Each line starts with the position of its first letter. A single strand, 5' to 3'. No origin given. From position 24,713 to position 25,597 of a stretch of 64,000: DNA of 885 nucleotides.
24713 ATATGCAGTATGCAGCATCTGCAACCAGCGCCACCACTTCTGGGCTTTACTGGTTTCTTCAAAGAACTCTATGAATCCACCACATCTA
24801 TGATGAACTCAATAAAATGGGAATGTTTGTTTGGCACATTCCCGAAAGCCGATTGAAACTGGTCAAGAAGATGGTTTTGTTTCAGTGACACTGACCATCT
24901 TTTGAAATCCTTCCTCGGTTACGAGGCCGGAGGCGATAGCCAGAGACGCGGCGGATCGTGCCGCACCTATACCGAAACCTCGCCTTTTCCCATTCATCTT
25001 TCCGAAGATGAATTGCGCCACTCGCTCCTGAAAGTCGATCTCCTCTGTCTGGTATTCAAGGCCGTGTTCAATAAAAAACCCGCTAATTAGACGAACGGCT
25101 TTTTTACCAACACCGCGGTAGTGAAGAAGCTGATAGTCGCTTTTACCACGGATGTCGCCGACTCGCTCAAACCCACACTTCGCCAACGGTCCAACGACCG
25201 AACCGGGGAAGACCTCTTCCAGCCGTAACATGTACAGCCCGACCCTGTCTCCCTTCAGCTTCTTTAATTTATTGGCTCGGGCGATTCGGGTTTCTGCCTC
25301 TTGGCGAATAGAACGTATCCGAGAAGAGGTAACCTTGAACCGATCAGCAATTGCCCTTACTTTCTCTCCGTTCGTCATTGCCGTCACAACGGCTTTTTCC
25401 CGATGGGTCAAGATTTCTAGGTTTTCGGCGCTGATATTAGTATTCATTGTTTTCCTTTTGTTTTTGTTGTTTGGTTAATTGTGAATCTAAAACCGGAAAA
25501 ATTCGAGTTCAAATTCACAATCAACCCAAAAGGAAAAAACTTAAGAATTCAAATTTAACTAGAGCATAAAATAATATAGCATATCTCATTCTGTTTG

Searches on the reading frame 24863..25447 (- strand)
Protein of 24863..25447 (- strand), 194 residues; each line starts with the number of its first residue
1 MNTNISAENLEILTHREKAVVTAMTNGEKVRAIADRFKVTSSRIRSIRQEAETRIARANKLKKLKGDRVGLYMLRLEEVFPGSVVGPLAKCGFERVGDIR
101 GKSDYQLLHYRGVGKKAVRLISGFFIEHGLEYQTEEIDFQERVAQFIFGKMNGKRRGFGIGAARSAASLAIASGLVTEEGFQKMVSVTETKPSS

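Call 23: search_protein_families(library=pfam, proteins=[window:24863-25447:-], max_evalue=0.01)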
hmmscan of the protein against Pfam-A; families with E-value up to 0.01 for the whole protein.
window:24863-25447:- (194 aa): 2 families
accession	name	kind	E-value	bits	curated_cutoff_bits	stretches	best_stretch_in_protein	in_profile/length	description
PF00196.25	GerE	-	0.0025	17.8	23.5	1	12-41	2-31/57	Bacterial regulatory proteins, luxR family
PF04545.22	Sigma70_r4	-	0.0055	16.6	24.1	0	10-51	2-44/50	Sigma-70, region 4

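Call 65: find_related_loci(query=window:24863-25447:-, collection=viral_contigs, flank=6000)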
Query window:24863-25447:- (194 aa) in viral_contigs; peptide patterns used: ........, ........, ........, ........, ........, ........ (x = any residue, [..] = any of these).
14 stretches matched a pattern, but none encodes a relative of the query by tblastn (E <= 1e-3).

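Call 81: search_protein_families(library=padloc, proteins=[window:24863-25447:-], max_evalue=0.01)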
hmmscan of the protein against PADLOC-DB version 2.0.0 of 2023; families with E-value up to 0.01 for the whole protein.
window:24863-25447:- (194 aa): 0 families

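Call 94: find_homologous_proteins(query=window:24863-25447:-, max_evalue=0.001)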
Query window:24863-25447:- (194 aa): 5 proteins with E <= 0.001 among 378 candidates.
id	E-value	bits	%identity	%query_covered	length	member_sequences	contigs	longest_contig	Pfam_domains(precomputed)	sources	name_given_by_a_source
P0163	1.1e-118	411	100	100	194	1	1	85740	-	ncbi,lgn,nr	ncbi:MAG: hypothetical protein Q7K35_03075 [bacterium]|nr:hypothetical protein [bacterium]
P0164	3.9e-80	286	72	100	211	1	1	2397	-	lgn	-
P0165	5.9e-79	282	73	99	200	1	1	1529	-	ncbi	-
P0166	2.7e-74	267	69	100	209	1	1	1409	-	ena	-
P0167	3.7e-49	185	54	96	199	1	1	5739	-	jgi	jgi:NAD-dependent DNA ligase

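Call 96: find_encoding_contigs(protein=P0167, flank=6000, max_places=2)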
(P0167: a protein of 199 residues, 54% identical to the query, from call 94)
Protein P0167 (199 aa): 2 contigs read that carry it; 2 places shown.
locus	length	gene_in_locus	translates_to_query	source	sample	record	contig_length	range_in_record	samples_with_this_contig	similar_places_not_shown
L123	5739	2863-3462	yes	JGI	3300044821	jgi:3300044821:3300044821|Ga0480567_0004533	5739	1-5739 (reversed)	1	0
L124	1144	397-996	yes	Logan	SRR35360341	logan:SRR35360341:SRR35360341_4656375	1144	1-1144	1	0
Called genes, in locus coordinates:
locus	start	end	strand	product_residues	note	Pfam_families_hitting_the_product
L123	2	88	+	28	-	?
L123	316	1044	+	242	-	PF01978:TrmB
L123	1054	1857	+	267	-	PF00561:Abhydrolase_1, PF12146:Hydrolase_4, PF12697:Abhydrolase_6, PF06821:Ser_hydrolase (faint)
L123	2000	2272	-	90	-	PF00216:Bac_DNA_binding, PF18291:HU-HIG (weak)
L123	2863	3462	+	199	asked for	-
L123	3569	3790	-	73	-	-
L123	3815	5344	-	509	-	PF12072:RNase_Y_N, PF00013:KH_1 (weak), PF08668:HDOD (faint), PF01966:HD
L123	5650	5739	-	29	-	?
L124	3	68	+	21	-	?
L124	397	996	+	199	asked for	-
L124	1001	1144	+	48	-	?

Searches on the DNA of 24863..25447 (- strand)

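Call 98: search_rna_families(sources=[L123, L105, L009, L001, L018, L019], threshold=gathering)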
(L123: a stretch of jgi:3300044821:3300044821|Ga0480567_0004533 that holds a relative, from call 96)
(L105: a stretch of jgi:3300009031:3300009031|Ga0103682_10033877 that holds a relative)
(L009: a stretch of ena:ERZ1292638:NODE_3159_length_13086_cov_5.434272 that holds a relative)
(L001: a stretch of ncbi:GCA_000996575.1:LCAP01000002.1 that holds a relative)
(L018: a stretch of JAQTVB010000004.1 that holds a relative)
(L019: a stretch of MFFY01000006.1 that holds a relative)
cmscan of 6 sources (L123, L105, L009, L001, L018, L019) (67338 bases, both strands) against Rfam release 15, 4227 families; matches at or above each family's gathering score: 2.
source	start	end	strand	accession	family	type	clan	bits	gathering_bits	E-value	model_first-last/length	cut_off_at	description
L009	72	158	-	RF00005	tRNA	Gene; tRNA;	CL00001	64.1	29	1.4e-11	1-71/71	no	tRNA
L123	2751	2805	+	RF00008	Hammerhead_3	Gene; ribozyme;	CL00010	51.2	48.5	2.4e-08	1-54/54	no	Hammerhead ribozyme (type III)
